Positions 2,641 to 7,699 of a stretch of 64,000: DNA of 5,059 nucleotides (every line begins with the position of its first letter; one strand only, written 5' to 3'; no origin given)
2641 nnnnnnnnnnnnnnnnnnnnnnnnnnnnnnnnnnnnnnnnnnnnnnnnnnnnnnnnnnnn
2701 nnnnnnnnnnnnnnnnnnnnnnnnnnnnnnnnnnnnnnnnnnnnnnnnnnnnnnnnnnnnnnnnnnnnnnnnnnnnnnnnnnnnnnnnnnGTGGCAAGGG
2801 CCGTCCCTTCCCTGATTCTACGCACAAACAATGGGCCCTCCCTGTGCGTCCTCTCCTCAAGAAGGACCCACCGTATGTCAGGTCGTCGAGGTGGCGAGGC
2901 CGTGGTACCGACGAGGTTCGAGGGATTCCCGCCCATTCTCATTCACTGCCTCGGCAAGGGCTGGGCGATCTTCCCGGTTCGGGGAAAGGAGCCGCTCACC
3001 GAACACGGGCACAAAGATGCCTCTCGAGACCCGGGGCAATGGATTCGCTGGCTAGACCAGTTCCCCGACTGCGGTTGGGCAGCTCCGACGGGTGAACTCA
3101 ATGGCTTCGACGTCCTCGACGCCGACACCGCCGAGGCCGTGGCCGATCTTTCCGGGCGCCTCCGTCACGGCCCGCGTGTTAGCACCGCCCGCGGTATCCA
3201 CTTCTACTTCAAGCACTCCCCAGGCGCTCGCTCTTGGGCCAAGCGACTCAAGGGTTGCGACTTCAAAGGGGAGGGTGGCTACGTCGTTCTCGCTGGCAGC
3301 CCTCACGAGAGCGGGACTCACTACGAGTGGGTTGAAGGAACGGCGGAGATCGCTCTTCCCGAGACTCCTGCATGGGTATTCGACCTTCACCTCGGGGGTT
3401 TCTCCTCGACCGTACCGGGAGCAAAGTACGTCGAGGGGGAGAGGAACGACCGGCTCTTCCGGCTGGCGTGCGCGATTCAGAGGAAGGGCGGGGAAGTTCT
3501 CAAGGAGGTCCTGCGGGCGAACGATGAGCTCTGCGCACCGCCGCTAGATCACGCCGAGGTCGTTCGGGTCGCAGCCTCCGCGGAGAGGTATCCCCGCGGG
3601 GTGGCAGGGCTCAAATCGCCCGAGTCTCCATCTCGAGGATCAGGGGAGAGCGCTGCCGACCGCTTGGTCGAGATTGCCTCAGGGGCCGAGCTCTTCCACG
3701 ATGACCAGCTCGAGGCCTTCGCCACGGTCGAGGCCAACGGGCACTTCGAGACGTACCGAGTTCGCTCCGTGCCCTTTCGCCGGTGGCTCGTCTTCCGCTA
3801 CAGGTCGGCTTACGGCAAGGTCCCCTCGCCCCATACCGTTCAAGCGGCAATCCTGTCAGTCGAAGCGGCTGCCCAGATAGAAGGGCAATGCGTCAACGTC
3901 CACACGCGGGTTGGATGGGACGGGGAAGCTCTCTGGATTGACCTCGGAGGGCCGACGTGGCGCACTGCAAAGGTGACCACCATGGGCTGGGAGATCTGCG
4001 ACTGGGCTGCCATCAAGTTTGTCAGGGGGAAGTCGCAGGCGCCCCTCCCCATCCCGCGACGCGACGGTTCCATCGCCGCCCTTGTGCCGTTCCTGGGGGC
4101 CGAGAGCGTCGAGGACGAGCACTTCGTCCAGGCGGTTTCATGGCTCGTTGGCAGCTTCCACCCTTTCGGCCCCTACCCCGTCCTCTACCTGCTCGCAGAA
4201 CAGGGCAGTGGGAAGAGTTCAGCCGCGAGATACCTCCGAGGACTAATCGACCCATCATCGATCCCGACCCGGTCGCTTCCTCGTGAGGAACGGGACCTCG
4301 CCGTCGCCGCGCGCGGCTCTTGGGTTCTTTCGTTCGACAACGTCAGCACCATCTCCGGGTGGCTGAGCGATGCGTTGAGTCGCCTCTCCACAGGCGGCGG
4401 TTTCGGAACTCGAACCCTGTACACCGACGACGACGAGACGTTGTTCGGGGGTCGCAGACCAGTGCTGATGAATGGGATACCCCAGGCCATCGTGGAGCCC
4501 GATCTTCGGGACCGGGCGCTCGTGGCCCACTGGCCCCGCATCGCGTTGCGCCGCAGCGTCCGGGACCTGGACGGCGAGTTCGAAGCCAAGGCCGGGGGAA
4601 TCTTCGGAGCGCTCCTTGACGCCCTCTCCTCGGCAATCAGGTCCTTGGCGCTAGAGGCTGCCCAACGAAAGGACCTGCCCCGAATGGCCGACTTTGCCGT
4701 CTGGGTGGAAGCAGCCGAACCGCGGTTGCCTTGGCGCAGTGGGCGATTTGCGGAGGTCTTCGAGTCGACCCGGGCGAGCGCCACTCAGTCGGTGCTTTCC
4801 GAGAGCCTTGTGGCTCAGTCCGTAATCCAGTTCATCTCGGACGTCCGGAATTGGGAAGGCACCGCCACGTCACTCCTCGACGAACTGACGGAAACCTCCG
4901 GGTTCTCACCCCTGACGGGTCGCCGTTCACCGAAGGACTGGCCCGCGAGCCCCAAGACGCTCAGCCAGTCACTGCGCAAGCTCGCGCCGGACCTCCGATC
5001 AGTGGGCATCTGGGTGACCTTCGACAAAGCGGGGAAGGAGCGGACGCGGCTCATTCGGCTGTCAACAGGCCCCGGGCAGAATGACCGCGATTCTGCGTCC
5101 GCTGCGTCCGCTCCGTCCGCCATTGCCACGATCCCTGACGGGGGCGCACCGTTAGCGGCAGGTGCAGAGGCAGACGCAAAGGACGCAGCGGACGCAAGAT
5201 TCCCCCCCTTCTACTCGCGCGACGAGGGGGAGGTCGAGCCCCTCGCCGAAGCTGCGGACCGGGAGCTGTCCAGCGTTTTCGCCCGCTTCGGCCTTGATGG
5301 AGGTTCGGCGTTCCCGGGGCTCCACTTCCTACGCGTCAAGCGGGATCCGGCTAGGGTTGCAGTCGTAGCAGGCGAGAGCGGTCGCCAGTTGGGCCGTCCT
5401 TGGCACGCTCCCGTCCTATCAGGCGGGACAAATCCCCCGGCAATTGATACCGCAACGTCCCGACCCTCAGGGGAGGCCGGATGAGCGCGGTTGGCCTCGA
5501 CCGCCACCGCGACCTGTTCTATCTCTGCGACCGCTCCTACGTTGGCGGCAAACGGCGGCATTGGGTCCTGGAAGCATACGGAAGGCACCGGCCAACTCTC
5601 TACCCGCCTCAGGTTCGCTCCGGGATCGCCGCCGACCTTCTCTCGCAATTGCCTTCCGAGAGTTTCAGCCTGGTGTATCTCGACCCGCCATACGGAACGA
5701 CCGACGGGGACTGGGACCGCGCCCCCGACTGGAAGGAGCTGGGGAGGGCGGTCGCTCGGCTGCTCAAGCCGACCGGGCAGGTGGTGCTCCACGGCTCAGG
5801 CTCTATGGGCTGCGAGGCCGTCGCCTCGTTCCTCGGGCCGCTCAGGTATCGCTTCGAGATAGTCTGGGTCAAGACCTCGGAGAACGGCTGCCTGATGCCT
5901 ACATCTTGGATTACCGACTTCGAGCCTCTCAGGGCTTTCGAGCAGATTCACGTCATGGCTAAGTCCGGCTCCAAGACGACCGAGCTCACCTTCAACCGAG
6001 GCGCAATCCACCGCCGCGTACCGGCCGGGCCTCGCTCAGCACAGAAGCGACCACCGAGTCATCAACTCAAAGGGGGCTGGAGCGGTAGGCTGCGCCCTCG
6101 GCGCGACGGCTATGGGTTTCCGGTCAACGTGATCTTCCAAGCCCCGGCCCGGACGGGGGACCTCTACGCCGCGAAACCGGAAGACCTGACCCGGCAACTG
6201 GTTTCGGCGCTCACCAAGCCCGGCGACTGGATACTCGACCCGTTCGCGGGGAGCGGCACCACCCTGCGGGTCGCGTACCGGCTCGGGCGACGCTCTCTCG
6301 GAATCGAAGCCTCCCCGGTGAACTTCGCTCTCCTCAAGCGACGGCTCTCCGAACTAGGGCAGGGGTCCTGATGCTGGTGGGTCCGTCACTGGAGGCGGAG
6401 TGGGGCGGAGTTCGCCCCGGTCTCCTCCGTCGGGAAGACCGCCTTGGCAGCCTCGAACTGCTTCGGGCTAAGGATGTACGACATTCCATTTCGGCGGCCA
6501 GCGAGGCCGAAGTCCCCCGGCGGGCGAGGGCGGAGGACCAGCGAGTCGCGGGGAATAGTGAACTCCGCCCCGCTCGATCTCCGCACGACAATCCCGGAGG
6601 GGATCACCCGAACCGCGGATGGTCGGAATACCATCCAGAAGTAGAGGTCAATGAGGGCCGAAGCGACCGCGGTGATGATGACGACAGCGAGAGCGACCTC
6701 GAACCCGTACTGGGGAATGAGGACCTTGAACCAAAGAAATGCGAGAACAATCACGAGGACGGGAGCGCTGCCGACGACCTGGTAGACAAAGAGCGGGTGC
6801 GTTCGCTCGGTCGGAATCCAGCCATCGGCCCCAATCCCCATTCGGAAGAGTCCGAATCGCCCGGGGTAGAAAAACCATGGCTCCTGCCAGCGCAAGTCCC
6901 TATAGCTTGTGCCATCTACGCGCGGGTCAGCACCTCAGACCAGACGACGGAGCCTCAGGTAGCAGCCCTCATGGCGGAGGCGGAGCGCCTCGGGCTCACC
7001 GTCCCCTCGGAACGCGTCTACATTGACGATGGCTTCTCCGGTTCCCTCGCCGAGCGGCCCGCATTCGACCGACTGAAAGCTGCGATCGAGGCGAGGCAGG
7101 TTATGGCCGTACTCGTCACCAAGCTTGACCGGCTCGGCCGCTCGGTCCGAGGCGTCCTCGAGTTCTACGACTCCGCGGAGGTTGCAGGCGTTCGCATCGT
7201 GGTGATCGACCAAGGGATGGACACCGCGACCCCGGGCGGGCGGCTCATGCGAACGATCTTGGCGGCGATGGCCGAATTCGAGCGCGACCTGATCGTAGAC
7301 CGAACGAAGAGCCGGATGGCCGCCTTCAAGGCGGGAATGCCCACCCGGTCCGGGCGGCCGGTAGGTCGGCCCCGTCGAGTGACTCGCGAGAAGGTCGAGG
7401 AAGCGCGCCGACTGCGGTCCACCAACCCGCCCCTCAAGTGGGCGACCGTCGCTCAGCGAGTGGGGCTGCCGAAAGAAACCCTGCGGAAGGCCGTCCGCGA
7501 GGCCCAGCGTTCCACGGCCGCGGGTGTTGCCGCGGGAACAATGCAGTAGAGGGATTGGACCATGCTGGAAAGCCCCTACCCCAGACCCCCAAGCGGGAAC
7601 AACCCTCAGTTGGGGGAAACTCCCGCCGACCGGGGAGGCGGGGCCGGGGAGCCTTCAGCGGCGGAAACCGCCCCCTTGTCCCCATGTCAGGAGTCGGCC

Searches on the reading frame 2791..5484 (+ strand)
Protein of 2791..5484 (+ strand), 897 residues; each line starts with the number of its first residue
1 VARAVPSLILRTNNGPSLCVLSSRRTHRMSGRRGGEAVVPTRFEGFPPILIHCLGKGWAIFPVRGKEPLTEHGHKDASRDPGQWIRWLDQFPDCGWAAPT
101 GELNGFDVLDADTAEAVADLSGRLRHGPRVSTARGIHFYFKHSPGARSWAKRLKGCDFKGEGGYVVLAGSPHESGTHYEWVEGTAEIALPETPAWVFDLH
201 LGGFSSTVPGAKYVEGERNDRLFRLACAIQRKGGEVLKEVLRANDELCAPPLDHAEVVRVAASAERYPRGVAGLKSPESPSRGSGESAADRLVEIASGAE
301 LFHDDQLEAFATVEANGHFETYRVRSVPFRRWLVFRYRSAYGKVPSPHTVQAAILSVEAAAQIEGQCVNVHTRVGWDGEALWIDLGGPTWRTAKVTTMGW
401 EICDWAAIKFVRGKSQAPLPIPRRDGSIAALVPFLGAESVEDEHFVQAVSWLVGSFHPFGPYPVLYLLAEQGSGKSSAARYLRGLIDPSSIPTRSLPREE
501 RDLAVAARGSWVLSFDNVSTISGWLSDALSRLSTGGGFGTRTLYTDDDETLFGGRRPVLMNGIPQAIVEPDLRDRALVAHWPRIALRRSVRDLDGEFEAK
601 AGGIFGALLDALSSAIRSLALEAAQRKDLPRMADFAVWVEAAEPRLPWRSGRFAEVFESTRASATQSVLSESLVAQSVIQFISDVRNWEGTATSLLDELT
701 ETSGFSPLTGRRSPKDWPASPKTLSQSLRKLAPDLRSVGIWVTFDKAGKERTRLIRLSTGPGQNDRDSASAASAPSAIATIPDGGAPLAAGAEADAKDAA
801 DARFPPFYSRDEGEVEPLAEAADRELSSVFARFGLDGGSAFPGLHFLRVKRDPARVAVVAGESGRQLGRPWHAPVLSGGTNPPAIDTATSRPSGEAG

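Call 12: search_protein_families(library=pfam, proteins=[window:2791-5484:+], max_evalue=0.01)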
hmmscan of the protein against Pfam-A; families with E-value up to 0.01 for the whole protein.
window:2791-5484:+ (897 aa): 2 families
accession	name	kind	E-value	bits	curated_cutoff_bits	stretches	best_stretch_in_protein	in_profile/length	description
PF09250.16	Prim-Pol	-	9.1e-27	94.9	22.8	1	52-195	3-158/158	Bifunctional DNA primase/polymerase, N-terminal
PF08708.16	PriCT_1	-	1.7e-07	31.2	21.1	1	213-267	8-64/67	Primase C terminal 1 (PriCT-1)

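Call 27: find_related_loci(query=window:2791-5484:+, collection=viral_contigs, flank=10000)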
Query window:2791-5484:+ (897 aa) in viral_contigs; peptide patterns used: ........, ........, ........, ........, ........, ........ (x = any residue, [..] = any of these).
3 stretches matched a pattern; 1 encode a relative of the query (tblastn E <= 1e-3); 1 distinct loci.
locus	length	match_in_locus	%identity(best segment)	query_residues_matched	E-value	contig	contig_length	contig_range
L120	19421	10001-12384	40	57-823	3e-102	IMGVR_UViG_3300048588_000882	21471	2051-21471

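Call 70: search_protein_families(library=ncbifam, proteins=[window:2791-5484:+], max_evalue=0.01)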
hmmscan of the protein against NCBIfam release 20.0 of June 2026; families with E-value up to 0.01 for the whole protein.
window:2791-5484:+ (897 aa): 0 families

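Call 74: search_protein_families(library=phrogs, proteins=[window:2791-5484:+], max_evalue=0.001)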
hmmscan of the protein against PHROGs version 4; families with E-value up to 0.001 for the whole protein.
window:2791-5484:+ (897 aa): 3 families
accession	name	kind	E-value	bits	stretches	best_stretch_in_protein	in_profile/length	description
phrog_5852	-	DNA, RNA and nucleotide metabolism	2.9e-16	60.5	1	32-191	75-239/242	DNA polymerase/primase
phrog_1156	-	DNA, RNA and nucleotide metabolism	2.6e-15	57.1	1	54-206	21-197/855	DNA primase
phrog_5177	-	DNA, RNA and nucleotide metabolism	1.2e-06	27.7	1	53-178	27-167/876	DNA polymerase/primase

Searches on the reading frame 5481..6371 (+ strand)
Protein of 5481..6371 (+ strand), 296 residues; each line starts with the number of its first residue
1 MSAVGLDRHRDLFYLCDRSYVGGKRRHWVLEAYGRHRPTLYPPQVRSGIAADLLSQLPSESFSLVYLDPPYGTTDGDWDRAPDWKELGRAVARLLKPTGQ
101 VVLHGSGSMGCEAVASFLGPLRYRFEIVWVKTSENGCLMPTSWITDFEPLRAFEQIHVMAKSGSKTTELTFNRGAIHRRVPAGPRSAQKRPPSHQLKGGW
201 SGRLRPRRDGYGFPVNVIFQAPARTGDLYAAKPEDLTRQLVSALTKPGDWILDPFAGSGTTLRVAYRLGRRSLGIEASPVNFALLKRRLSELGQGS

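Call 12: search_protein_families(library=pfam, proteins=[window:5481-6371:+], max_evalue=0.01)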
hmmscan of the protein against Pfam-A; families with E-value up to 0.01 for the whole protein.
window:5481-6371:+ (296 aa): 3 families
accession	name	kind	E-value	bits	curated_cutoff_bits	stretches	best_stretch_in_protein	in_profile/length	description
PF01555.25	N6_N4_Mtase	-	5.8e-24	85.7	26.7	1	63-279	2-213/221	DNA methylase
PF03602.21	Cons_hypoth95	-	0.00011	22.4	24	0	53-75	103-127/182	Conserved hypothetical protein 95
PF01170.24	UPF0020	-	0.0014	18.8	22.3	0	243-262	24-43/197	RMKL-like, methyltransferase domain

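Call 14: find_encoding_contigs(protein=window:5481-6371:+, flank=10000, max_places=6)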
Protein window:5481-6371:+ (296 aa): no gene with exactly this product is on record in the collection.

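Call 70: search_protein_families(library=ncbifam, proteins=[window:5481-6371:+], max_evalue=0.01)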
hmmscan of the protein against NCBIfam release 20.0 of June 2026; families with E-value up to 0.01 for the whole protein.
window:5481-6371:+ (296 aa): 4 families
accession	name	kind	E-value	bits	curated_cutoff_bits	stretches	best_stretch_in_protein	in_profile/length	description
NF050803.1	DnaMtaseCcrMCaul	equivalog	3.5e-14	52.5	830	1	231-291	189-249/350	adenine-specific DNA-methyltransferase CcrM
NF008572.0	PRK11524.1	equivalog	8.5e-14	51.3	292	1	231-290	198-257/294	adenine-specific DNA-methyltransferase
NF010253.0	PRK13699.1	subfamily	1.2e-08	34.9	244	1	232-279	148-195/226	DNA methyltransferase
NF011527.0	PRK14968.1-1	equivalog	0.0087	15.8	242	0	48-86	80-117/192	putative methyltransferase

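Call 74: search_protein_families(library=phrogs, proteins=[window:5481-6371:+], max_evalue=0.001)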
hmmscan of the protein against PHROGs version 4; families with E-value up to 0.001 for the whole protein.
window:5481-6371:+ (296 aa): 10 families
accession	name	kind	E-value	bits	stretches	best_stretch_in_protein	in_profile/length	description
phrog_67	-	other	1.3e-36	127.9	1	52-292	133-346/743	DNA methyltransferase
phrog_3008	-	other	1e-16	61.9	1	228-292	150-214/244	DNA methyltransferase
phrog_12862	-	unknown function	8.4e-13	49.4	1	50-164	10-117/149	-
phrog_498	-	other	2.6e-12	47.1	1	35-291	200-422/633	DNA methyltransferase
phrog_6952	-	other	5.3e-10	40.5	1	231-292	117-178/181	DNA methyltransferase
phrog_18146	-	other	1.2e-05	25.4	1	235-283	56-105/452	DNA methyltransferase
phrog_18293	-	other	2.3e-05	25.3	1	229-290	47-108/119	methyltransferase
phrog_10183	-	other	9.6e-05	21.8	1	248-289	116-157/889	DNA methyltransferase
phrog_8769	-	other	0.0005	20.9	0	238-290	2-54/71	methyltransferase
phrog_23085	-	unknown function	0.00073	20.2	0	230-283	46-99/138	-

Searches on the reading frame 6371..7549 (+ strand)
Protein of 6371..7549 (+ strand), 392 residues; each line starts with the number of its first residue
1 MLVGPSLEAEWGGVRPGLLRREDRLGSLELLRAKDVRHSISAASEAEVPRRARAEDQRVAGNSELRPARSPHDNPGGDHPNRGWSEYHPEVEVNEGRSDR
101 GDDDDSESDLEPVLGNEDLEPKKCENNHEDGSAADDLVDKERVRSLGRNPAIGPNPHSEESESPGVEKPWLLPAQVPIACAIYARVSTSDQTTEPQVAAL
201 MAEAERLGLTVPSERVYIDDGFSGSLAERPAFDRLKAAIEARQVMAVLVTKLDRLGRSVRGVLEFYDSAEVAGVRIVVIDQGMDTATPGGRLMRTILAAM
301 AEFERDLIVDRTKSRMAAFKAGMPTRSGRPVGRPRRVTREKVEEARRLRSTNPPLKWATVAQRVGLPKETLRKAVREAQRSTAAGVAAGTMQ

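Call 12: search_protein_families(library=pfam, proteins=[window:6371-7549:+], max_evalue=0.01)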
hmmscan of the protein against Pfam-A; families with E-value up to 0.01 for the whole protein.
window:6371-7549:+ (392 aa): 1 family
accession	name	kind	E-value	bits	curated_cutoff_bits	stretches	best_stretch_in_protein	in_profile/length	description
PF00239.26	Resolvase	-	4.1e-38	131.2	23.3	1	181-320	2-140/145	Resolvase, N terminal domain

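Call 70: search_protein_families(library=ncbifam, proteins=[window:6371-7549:+], max_evalue=0.01)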
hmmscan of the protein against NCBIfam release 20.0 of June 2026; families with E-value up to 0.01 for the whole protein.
window:6371-7549:+ (392 aa): 7 families
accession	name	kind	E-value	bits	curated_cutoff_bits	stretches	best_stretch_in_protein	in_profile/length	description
NF041201.1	recomb_XisF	equivalog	4.4e-23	81.9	375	1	183-320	4-137/465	fdxN element excision recombinase XisF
NF047347.1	SCCmet_CcrC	equivalog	4.5e-14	51.8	900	1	180-319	5-149/558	cassette chromosome recombinase CcrC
NF047343.1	SCCmet_CcrB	equivalog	2.8e-13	49.4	900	1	181-311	10-143/542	cassette chromosome recombinase CcrB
NF009949.0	PRK13413.1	equivalog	2.4e-09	37.2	272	1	183-379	5-197/203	master DNA invertase Mpi family serine-type recombinase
NF033518.0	transpos_IS607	equivalog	8.3e-09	35.2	110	1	179-281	55-154/187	IS607 family transposase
NF047344.1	SCCmet_CcrA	equivalog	1e-05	24.8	700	1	183-314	7-137/442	cassette chromosome recombinase CcrA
NF049883.1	resolv_YneB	equivalog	0.00089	18.8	175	1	180-312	2-135/211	YneB family resolvase-like protein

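Call 74: search_protein_families(library=phrogs, proteins=[window:6371-7549:+], max_evalue=0.001)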
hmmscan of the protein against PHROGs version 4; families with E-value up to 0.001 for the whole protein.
window:6371-7549:+ (392 aa): 3 families
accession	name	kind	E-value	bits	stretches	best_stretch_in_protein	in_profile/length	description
phrog_125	-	DNA, RNA and nucleotide metabolism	7.5e-42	144.6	1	180-382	22-207/254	DNA invertase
phrog_95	-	integration and excision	2.8e-36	126.3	1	179-330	89-245/651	integrase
phrog_6620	-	integration and excision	2.3e-06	28.3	1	180-313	58-185/201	transposase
